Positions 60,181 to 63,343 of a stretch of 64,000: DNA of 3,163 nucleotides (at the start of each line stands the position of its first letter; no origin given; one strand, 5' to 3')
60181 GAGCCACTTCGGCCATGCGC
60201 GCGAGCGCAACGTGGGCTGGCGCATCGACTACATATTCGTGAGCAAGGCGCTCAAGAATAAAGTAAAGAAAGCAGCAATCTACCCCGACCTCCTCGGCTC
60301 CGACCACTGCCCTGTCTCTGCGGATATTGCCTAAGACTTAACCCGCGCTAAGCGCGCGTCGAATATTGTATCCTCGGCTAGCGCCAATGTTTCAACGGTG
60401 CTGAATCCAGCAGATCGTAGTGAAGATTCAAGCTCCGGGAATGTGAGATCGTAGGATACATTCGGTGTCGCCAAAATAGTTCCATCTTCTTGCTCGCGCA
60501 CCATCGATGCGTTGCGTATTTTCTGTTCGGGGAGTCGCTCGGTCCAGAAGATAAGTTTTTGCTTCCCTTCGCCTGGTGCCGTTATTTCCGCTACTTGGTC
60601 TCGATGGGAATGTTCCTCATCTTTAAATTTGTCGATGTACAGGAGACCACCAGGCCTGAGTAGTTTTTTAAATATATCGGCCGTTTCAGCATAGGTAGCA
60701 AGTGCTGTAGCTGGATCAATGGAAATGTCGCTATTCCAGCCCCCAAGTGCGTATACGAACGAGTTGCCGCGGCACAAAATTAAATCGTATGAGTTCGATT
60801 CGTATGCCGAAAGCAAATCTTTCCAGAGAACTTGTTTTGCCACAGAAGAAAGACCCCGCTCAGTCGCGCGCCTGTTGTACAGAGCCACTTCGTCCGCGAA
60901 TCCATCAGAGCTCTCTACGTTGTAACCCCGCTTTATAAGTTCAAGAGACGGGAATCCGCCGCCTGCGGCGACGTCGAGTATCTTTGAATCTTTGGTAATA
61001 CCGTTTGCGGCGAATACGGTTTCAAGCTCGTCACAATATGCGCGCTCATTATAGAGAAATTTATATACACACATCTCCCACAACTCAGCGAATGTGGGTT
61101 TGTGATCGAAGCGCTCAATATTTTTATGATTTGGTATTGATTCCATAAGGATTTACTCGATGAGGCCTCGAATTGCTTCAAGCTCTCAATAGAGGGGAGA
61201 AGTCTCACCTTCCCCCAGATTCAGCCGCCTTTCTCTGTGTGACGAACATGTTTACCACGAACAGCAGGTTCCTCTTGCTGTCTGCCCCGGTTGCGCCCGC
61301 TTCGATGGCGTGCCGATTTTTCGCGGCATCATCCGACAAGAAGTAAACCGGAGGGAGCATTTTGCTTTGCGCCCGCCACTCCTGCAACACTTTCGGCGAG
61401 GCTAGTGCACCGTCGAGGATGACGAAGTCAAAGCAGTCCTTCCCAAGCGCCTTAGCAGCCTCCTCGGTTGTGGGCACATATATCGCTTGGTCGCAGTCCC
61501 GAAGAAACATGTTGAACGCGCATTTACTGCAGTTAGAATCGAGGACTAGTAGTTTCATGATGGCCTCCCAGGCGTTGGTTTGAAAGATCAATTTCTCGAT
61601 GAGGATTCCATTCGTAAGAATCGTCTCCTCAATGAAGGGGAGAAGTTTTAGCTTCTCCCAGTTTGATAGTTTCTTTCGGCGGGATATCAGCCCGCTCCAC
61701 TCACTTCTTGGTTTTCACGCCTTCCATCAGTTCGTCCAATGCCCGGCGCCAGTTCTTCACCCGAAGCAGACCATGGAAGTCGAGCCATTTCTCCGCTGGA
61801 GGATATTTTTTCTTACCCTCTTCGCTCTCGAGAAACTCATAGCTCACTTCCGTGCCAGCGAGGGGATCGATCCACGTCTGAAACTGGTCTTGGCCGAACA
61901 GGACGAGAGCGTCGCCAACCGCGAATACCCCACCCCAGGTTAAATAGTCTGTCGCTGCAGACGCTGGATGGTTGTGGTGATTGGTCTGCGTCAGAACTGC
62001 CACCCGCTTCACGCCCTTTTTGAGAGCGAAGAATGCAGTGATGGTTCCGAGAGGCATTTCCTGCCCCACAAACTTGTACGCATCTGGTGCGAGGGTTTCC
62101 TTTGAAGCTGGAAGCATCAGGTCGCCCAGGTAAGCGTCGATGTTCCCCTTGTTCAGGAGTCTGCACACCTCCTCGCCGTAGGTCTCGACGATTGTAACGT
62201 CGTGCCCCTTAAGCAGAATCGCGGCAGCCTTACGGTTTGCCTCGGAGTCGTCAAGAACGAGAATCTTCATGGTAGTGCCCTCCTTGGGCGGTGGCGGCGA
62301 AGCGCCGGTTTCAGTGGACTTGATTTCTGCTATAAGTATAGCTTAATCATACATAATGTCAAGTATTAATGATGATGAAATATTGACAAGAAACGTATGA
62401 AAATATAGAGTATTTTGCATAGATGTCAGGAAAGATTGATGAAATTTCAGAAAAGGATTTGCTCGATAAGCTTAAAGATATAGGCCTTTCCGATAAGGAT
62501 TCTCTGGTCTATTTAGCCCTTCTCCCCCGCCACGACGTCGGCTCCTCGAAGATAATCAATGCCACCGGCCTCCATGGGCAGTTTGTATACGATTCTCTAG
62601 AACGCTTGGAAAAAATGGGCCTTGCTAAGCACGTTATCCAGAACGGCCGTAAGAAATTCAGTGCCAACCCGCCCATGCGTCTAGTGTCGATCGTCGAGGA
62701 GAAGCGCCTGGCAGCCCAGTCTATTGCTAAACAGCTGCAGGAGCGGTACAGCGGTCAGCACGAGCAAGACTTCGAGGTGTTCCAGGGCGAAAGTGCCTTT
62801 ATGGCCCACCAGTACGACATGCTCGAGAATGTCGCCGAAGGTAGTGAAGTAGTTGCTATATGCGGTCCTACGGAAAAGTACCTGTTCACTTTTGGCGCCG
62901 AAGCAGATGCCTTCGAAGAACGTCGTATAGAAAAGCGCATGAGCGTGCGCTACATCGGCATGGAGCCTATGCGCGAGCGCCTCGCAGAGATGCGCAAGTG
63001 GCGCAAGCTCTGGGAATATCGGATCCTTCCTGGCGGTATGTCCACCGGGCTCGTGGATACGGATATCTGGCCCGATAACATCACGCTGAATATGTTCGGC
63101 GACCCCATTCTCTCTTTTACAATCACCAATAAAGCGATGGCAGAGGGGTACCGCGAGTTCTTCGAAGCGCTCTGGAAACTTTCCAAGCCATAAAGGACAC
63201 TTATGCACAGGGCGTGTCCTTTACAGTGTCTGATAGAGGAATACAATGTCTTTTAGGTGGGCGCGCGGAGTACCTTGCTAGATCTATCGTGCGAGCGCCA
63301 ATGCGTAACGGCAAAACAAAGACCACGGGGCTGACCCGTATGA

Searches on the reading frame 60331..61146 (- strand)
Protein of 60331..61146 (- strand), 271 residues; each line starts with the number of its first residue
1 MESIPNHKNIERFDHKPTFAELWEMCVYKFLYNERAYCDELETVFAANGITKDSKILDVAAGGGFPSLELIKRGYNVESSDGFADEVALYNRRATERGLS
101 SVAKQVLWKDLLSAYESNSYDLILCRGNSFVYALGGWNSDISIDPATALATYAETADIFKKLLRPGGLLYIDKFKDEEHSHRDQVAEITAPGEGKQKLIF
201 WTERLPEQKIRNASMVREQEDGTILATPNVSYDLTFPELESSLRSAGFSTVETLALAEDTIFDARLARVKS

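Call 82: search_protein_families(library=pfam, proteins=[window:60331-61146:-], max_evalue=0.001)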
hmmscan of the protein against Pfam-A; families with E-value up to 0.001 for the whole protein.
window:60331-61146:- (271 aa): 4 families
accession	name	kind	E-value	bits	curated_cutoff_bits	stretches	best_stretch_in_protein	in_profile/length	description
PF13847.12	Methyltransf_31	-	9.4e-06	25.8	27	1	51-188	2-122/145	Methyltransferase domain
PF03848.20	TehB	-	4.8e-05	23.3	20.4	1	43-125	21-101/193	Tellurite resistance protein TehB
PF13649.12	Methyltransf_25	-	0.00044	21.3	27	0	56-132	1-76/97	Methyltransferase domain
PF05175.20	MTS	-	0.00061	19.9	23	0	52-125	31-104/170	Methyltransferase small domain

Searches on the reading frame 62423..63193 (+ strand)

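Call 82: search_protein_families(library=pfam, proteins=[window:62423-63193:+], max_evalue=0.001)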
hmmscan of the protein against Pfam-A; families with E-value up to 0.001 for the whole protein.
window:62423-63193:+ (256 aa): 1 family
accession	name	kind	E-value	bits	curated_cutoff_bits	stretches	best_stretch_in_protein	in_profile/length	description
PF01978.25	TrmB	-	1.5e-09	38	25.6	1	17-84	1-67/68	Sugar-specific transcriptional regulator TrmB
